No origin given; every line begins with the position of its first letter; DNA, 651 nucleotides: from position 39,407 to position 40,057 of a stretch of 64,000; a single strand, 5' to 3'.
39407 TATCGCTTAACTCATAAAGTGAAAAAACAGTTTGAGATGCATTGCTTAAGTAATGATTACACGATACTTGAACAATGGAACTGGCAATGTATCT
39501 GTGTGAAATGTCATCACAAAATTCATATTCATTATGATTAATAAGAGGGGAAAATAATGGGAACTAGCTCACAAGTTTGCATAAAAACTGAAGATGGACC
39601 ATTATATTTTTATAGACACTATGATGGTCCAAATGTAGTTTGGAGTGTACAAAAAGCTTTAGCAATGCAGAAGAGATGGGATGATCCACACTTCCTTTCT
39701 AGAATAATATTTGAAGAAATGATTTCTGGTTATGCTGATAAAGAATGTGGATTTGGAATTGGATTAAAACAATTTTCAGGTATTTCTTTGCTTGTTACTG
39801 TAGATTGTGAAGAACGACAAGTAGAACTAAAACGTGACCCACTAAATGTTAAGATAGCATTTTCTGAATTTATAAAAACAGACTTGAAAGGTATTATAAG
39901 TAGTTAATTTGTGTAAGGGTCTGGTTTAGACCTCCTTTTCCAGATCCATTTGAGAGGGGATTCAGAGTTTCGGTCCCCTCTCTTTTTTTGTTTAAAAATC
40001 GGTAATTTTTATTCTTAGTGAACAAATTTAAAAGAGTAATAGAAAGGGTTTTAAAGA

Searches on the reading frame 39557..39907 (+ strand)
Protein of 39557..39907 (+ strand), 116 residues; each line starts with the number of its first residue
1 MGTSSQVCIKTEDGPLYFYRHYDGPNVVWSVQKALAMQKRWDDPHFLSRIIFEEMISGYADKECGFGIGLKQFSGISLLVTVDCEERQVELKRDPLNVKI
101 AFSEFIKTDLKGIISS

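Call 106: search_protein_families(library=phrogs, proteins=[window:39557-39907:+], max_evalue=0.01)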
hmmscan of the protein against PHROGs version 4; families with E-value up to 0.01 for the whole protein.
window:39557-39907:+ (116 aa): 1 family
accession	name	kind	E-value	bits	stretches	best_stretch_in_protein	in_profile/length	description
phrog_31860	-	unknown function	4.6e-06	27.6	1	11-89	19-102/139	-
